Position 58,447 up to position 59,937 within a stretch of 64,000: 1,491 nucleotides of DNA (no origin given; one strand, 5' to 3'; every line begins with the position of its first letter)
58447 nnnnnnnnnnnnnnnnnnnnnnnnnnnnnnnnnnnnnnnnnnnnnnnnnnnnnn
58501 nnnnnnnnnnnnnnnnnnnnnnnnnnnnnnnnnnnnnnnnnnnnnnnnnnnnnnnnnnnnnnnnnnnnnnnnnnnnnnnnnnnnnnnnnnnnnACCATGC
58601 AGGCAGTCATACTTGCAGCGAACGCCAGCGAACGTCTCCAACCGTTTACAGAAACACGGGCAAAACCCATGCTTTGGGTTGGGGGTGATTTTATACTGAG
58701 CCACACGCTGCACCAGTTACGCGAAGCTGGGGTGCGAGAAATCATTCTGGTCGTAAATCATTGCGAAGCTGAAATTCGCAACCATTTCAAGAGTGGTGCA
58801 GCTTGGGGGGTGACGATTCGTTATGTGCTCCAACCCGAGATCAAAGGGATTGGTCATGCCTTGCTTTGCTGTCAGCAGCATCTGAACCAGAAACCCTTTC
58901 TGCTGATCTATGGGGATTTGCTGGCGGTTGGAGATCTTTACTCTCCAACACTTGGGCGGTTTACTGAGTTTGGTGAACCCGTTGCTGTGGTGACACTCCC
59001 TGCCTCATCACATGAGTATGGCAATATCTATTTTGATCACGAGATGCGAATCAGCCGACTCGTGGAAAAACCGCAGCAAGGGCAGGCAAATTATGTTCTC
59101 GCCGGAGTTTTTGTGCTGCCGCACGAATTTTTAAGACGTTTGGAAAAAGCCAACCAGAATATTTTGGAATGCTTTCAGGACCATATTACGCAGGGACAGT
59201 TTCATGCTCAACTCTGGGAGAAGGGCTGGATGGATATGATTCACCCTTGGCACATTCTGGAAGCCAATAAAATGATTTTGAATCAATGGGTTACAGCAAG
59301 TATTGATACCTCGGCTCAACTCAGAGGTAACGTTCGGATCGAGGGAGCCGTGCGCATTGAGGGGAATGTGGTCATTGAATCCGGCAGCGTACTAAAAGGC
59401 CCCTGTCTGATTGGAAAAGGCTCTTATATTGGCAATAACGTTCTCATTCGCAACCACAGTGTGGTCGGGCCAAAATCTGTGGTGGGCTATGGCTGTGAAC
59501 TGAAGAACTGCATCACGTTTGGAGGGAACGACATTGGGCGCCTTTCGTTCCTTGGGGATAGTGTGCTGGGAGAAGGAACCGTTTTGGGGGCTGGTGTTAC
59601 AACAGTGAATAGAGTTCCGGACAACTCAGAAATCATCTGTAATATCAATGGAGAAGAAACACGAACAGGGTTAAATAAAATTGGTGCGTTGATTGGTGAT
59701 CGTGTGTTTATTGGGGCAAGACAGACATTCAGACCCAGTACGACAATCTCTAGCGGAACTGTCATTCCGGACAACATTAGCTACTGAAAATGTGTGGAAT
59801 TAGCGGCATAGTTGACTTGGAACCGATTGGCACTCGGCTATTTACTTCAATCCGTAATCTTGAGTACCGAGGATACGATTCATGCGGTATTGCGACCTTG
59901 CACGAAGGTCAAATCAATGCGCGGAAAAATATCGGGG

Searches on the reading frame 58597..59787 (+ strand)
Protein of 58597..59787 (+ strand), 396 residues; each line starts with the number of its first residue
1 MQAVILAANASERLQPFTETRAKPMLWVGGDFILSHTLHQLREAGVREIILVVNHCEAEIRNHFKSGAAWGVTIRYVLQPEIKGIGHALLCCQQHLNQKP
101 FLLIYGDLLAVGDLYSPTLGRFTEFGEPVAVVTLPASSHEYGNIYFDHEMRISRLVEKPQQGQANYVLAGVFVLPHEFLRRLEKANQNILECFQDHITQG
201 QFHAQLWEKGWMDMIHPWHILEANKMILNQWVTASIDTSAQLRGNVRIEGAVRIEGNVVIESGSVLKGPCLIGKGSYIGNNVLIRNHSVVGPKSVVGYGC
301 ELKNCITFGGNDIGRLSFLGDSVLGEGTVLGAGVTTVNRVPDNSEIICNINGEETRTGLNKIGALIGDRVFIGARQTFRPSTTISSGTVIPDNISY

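Call 35: search_protein_families(library=pfam, proteins=[window:58597-59787:+], max_evalue=0.0001)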
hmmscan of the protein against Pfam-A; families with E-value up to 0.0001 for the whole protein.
window:58597-59787:+ (396 aa): 4 families
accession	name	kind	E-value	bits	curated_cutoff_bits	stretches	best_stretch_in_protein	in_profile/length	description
PF00483.29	NTP_transferase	-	1.7e-31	110.1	21.2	1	3-228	2-243/245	Nucleotidyl transferase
PF00132.30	Hexapep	-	7.7e-14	51.2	27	2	252-286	2-36/36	Bacterial transferase hexapeptide (six repeats)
PF12804.13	NTP_transf_3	-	6.8e-12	46.3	27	1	3-136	1-125/160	MobA-like NTP transferase domain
PF25084.1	LbH_EIF2B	-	7.7e-11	42.4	54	1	255-335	7-86/105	EIF2B subunit epsilon LbH domain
